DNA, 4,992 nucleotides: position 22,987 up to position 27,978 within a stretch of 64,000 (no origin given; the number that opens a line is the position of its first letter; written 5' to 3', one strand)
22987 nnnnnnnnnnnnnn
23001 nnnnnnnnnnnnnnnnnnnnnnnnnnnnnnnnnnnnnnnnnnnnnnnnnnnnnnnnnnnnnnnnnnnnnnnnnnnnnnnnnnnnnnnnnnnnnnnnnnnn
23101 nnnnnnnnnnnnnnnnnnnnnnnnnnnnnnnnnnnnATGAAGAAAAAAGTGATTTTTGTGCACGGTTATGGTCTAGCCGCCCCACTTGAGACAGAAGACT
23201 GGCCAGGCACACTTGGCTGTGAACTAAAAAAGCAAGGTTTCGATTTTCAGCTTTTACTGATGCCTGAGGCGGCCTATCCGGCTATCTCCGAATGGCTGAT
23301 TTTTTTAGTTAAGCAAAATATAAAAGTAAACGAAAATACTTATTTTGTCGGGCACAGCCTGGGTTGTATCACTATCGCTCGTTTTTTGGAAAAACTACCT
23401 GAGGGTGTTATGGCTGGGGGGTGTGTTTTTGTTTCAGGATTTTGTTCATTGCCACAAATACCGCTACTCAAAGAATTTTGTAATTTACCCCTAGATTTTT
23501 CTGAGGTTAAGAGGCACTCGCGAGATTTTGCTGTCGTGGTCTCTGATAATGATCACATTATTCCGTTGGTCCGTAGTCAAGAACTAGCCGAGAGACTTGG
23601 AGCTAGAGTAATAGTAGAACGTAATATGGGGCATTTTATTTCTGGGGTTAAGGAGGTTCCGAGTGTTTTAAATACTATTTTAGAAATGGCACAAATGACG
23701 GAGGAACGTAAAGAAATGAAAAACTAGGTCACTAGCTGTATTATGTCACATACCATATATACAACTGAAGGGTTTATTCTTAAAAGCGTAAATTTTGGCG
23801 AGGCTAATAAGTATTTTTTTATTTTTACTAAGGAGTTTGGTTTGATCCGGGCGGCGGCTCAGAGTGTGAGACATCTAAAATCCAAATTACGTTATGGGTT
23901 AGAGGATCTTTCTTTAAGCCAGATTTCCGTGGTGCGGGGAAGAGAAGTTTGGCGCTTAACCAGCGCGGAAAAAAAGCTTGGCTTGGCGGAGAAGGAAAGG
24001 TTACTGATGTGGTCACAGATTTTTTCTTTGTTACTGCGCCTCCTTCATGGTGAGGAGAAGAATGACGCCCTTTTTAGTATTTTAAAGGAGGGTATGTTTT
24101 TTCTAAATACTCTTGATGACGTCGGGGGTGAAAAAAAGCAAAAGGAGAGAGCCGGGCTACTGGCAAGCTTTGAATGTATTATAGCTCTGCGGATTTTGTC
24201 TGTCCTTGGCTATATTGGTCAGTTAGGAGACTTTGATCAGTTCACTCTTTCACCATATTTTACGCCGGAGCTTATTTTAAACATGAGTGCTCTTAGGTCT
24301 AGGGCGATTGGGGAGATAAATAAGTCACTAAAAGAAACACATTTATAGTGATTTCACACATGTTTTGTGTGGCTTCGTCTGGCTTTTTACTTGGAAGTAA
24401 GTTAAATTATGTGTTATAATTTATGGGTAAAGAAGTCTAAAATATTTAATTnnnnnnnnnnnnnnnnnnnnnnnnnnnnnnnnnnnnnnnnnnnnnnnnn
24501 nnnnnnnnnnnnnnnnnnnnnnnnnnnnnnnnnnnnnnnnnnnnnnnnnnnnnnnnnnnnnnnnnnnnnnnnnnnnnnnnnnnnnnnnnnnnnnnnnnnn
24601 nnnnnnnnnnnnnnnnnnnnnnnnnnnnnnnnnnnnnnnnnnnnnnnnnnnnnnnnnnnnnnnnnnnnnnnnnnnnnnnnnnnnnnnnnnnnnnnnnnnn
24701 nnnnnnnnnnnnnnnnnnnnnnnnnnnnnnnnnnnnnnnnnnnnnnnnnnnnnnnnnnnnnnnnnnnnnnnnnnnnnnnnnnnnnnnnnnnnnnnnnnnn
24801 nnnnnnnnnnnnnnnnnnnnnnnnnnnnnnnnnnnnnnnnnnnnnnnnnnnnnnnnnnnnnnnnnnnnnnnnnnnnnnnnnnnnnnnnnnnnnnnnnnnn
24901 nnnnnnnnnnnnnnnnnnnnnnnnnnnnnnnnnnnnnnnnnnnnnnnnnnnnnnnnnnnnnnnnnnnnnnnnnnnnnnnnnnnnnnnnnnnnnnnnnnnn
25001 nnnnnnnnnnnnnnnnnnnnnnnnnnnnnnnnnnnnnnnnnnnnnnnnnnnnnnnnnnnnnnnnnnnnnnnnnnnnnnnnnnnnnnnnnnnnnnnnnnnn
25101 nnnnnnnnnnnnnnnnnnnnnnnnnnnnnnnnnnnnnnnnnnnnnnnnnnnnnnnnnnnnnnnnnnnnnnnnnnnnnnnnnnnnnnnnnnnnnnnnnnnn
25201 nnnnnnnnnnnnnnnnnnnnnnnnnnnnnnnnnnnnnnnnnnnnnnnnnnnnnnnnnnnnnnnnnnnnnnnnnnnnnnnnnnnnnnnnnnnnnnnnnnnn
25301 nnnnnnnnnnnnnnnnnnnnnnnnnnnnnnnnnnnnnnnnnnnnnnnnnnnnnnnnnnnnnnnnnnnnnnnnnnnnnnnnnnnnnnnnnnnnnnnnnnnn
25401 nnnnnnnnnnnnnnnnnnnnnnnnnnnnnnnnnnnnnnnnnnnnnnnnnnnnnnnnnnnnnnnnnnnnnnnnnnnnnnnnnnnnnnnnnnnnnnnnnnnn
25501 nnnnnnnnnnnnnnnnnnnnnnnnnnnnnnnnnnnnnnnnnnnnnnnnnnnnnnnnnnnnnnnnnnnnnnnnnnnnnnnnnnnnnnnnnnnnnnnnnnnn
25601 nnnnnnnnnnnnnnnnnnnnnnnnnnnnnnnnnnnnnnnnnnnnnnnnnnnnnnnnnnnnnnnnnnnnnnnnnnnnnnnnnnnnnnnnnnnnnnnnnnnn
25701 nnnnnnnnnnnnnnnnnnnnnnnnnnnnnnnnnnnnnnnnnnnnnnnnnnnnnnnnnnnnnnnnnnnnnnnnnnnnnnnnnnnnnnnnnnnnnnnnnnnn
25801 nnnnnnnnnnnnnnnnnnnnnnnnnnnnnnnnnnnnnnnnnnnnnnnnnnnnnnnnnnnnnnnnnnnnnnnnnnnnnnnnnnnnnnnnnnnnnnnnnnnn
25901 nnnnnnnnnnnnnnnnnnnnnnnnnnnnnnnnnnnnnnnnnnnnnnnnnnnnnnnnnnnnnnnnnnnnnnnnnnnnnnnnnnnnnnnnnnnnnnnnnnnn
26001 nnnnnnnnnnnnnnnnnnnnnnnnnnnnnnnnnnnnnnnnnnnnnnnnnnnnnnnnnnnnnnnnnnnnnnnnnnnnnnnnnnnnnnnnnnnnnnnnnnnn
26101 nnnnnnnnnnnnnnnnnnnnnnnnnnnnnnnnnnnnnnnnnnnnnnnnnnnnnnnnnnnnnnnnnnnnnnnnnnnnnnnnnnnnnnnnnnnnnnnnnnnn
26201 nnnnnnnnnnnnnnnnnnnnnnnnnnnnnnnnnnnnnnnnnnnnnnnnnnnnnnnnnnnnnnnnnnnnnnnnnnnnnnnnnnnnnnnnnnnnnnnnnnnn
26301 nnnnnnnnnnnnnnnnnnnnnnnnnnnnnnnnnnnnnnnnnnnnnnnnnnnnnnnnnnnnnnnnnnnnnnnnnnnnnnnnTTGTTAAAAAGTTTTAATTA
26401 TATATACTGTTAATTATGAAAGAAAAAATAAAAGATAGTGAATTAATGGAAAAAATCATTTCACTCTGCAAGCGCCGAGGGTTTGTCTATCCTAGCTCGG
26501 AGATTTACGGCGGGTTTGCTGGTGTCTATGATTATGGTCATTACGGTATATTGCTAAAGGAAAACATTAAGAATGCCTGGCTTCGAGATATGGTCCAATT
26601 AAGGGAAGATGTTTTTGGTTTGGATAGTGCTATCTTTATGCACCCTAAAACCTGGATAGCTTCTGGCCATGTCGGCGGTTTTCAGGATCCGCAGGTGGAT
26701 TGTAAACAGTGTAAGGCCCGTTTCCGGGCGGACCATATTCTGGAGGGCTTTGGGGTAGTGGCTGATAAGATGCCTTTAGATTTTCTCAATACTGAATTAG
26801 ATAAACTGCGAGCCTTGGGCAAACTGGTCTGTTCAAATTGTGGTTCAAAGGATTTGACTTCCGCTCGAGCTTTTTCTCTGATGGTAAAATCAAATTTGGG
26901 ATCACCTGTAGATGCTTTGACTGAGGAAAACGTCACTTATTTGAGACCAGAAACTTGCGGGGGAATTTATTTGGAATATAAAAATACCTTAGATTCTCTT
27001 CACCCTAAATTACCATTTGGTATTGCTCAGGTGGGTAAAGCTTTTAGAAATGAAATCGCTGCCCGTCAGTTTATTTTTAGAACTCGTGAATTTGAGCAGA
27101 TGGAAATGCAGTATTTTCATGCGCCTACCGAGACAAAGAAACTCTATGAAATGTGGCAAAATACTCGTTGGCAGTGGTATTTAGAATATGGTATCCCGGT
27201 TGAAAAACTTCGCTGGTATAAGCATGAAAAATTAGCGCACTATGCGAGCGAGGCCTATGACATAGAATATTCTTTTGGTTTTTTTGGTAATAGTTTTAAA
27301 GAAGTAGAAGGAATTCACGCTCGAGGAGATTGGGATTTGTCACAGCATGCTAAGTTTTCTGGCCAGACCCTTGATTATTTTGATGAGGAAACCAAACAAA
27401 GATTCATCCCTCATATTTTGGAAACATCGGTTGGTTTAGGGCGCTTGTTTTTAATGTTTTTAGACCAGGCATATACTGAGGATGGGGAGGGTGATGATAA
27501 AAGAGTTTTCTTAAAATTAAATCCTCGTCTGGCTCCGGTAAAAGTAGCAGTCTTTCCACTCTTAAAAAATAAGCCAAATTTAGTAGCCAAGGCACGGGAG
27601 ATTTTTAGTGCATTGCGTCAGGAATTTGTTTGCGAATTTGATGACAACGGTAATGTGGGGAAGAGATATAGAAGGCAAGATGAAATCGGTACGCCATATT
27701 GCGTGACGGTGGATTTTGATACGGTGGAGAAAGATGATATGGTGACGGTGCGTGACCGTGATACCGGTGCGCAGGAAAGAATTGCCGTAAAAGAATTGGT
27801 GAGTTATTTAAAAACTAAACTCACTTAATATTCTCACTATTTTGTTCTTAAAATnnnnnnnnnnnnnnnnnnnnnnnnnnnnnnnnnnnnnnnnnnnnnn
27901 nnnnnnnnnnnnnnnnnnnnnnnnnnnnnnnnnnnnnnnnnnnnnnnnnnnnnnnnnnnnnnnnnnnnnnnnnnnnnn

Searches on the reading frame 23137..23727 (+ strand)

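Call 33: search_protein_families(library=pfam, proteins=[window:23137-23727:+], max_evalue=0.00001)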
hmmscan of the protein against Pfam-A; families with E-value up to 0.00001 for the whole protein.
window:23137-23727:+ (196 aa): 2 families
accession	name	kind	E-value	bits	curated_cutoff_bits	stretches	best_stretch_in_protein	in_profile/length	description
PF06821.19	Ser_hydrolase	-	6.4e-16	59.2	22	1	43-168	32-155/172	Serine hydrolase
PF12697.13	Abhydrolase_6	-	1.8e-06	29.3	26.3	0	5-107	1-100/217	Alpha/beta hydrolase family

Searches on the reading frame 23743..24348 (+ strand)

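Call 33: search_protein_families(library=pfam, proteins=[window:23743-24348:+], max_evalue=0.00001)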
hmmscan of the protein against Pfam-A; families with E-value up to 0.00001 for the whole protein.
window:23743-24348:+ (201 aa): 1 family
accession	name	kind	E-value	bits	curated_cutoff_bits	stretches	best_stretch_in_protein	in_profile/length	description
PF11967.14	RecO_N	-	6.9e-12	45.7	27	1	5-76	3-75/80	Recombination protein O N terminal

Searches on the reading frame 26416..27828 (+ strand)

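Call 33: search_protein_families(library=pfam, proteins=[window:26416-27828:+], max_evalue=0.00001)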
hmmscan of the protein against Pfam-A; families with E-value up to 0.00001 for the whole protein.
window:26416-27828:+ (470 aa): 2 families
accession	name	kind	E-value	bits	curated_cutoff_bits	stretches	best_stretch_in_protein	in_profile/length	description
PF03129.25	HGTP_anticodon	-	6.1e-22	78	21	1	376-467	1-93/94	Anticodon binding domain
PF00587.30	tRNA-synt_2b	-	3.4e-16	60.3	29.3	1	172-351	9-178/179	tRNA synthetase class II core domain (G, H, P, S and T)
